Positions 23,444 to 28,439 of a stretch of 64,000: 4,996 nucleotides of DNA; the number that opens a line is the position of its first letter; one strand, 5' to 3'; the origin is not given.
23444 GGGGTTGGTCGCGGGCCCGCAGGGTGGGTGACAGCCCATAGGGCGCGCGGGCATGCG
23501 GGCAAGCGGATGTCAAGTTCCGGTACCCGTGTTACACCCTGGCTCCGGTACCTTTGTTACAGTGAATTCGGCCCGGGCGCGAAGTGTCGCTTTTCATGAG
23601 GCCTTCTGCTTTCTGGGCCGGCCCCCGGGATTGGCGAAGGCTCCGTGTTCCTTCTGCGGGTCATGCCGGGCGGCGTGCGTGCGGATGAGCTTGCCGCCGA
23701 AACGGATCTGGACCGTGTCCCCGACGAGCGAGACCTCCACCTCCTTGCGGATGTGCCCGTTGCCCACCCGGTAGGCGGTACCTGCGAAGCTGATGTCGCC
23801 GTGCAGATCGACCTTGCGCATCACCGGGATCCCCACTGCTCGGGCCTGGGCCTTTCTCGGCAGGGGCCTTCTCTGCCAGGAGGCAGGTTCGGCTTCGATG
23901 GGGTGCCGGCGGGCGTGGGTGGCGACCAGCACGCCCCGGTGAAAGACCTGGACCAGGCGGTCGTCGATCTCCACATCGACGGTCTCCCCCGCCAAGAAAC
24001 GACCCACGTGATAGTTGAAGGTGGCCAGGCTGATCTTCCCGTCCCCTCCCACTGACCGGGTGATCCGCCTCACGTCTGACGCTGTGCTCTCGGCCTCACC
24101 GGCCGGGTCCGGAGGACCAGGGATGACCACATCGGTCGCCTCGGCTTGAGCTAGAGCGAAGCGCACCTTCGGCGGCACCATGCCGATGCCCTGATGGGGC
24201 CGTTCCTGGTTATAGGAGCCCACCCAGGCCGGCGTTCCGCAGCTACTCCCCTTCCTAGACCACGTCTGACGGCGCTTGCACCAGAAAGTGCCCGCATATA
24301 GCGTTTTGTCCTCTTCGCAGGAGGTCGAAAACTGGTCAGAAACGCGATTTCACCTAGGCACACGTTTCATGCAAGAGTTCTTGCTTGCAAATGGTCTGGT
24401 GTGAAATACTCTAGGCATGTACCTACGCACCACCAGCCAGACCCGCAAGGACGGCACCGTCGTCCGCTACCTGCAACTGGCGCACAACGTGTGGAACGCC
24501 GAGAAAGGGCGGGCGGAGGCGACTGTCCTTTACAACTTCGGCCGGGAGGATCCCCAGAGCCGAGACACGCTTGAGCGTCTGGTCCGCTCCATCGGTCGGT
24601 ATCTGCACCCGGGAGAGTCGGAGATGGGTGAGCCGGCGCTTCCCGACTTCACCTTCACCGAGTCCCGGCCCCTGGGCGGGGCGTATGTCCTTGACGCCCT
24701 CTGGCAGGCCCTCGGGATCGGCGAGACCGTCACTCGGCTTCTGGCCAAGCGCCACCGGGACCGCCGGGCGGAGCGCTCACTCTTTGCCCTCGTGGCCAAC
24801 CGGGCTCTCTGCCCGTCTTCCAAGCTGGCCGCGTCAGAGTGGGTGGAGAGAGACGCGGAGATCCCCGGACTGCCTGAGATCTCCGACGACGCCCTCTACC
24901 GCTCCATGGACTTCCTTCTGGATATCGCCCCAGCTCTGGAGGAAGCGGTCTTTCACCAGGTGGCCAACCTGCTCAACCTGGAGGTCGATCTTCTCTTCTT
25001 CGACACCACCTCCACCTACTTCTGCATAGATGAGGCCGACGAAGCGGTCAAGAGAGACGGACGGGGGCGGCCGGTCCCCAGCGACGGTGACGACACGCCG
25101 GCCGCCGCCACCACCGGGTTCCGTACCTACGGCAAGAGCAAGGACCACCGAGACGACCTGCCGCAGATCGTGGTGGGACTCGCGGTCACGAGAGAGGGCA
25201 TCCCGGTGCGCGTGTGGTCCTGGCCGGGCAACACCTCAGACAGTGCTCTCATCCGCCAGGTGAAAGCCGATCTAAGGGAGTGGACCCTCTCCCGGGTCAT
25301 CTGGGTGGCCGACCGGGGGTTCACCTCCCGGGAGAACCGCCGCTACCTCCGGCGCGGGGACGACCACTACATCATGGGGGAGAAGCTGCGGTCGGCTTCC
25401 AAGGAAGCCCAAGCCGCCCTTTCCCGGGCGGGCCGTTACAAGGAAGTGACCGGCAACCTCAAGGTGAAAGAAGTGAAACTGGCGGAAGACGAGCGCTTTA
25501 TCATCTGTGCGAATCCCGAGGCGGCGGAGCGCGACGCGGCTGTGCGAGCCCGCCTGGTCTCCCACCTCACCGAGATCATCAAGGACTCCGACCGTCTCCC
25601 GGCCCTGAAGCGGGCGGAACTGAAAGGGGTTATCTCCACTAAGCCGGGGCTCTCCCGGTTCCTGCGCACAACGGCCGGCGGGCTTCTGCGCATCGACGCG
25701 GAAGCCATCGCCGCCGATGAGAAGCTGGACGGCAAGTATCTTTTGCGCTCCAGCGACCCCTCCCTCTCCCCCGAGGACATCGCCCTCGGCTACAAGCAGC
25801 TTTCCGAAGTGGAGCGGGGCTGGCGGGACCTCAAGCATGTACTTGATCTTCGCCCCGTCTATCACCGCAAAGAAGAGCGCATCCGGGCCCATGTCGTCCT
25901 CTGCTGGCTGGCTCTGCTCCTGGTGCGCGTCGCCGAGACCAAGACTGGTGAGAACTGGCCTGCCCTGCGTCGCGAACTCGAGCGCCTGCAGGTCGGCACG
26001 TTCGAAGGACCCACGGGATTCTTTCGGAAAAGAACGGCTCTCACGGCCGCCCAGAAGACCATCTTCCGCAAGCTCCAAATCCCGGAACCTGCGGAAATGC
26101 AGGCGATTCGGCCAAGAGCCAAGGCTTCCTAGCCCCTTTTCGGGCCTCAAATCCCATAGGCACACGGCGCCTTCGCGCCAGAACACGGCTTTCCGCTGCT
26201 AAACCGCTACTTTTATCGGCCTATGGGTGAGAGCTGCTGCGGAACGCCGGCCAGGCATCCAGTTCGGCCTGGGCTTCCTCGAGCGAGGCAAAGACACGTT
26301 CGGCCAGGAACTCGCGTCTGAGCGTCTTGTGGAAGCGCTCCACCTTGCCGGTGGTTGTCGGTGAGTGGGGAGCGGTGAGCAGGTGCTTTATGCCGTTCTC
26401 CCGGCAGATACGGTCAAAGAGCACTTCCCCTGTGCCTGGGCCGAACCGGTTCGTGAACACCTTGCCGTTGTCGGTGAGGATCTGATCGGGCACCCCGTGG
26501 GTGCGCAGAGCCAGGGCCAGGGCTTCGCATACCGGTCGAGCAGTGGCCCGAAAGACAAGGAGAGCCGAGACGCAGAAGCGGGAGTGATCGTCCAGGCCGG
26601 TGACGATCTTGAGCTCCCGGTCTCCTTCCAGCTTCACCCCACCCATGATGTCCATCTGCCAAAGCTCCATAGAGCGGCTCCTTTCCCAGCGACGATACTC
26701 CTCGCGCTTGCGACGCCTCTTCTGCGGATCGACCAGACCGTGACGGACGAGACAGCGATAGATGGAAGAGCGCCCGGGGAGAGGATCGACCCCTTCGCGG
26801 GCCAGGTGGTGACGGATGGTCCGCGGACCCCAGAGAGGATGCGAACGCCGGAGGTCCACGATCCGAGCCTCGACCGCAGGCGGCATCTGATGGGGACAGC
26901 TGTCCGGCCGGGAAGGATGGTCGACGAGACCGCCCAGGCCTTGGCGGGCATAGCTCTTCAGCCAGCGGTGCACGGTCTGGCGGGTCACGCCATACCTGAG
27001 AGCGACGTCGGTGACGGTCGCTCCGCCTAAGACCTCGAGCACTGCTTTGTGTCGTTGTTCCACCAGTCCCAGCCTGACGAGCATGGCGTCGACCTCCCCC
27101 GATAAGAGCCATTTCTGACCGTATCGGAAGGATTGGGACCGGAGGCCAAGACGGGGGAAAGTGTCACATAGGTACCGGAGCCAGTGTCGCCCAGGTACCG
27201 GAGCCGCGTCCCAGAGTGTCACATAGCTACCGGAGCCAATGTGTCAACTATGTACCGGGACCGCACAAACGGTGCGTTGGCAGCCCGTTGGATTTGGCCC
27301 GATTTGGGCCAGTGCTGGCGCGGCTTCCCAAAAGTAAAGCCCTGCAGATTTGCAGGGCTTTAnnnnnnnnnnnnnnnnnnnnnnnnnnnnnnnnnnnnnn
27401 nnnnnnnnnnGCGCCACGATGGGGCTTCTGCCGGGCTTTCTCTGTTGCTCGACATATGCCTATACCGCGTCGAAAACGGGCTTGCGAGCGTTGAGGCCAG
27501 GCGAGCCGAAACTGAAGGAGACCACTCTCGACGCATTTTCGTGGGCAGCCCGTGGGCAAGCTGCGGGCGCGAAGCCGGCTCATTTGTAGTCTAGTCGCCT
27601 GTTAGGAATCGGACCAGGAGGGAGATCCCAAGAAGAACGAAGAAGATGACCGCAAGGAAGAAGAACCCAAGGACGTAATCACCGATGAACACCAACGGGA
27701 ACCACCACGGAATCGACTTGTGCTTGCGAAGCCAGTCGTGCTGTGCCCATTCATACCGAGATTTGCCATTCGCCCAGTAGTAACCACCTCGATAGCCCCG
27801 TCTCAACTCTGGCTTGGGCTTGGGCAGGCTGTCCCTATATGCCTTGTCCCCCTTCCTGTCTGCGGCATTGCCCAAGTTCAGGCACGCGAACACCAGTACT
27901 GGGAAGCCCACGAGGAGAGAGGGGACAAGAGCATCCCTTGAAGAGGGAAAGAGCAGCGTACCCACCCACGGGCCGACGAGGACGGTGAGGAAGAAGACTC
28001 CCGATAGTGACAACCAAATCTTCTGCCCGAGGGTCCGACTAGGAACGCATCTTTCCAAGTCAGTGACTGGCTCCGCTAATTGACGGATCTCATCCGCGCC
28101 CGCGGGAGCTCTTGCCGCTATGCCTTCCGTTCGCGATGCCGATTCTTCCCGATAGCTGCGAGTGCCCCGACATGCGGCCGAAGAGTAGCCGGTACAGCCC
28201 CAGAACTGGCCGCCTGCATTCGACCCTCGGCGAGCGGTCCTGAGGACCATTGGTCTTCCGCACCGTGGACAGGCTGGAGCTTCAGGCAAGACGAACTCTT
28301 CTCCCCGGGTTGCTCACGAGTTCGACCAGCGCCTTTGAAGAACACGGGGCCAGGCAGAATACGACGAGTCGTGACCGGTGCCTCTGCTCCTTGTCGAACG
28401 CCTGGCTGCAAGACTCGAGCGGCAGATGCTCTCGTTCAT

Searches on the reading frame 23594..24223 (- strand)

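Call 26: search_protein_families(library=pfam, proteins=[window:23594-24223:-], max_evalue=0.001)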
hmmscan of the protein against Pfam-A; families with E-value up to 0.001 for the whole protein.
window:23594-24223:- (209 aa): 1 family
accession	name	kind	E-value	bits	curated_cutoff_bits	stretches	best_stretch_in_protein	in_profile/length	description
PF22483.2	Mu-transpos_C_2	-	4.5e-17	62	27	2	52-106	10-64/73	Mu transposase, C-terminal domain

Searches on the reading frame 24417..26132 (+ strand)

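Call 26: search_protein_families(library=pfam, proteins=[window:24417-26132:+], max_evalue=0.001)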
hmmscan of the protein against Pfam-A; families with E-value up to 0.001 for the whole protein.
window:24417-26132:+ (571 aa): 1 family
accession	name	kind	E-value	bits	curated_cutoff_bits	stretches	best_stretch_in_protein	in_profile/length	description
PF01609.27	DDE_Tnp_1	-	9.9e-12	45.5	23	1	249-502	34-200/200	Transposase DDE domain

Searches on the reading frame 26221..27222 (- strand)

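Call 26: search_protein_families(library=pfam, proteins=[window:26221-27222:-], max_evalue=0.001)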
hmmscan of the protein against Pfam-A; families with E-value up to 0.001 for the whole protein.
window:26221-27222:- (333 aa): 8 families
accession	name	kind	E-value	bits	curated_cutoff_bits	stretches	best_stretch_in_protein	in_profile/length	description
PF13565.12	HTH_32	-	7.2e-18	65.4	33.7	1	83-158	1-73/73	Homeodomain-like domain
PF00665.32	rve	-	2.8e-15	56.9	32.6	1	182-288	2-102/102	Integrase core domain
PF13683.12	rve_3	-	2.9e-12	46.6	26.5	1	276-324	1-49/67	Integrase core domain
PF13518.12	HTH_28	-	1.9e-10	41.1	25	1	57-106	2-51/52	Helix-turn-helix domain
PF13551.12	HTH_29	-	3.1e-10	40.4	28.1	1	57-106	1-51/64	Winged helix-turn helix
PF13384.12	HTH_23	-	2.1e-09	37.3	24.6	1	54-99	4-49/50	Homeodomain-like domain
PF13542.12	HTH_Tnp_ISL3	-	2.8e-05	23.9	27.4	1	59-92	19-51/51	Helix-turn-helix domain of transposase family ISL3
PF13011.12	LZ_Tnp_IS481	-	0.00024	21.8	22.2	0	72-116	30-74/85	leucine-zipper of insertion element IS481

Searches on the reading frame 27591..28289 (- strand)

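Call 26: search_protein_families(library=pfam, proteins=[window:27591-28289:-], max_evalue=0.001)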
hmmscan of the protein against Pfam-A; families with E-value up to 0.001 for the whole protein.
window:27591-28289:- (232 aa): 2 families
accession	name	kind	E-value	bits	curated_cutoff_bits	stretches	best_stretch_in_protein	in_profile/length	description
PF01396.24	Zn_ribbon_Top1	-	3.2e-05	24.1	32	1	7-35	4-27/39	Topoisomerase DNA binding C4 zinc finger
PF06839.17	Zn_ribbon_GRF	-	0.00018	22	25.9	1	5-40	1-36/45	GRF zinc finger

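Call 81: search_protein_families(library=padloc, proteins=[window:27591-28289:-], max_evalue=0.001)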
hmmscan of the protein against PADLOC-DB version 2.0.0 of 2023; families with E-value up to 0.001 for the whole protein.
window:27591-28289:- (232 aa): 0 families
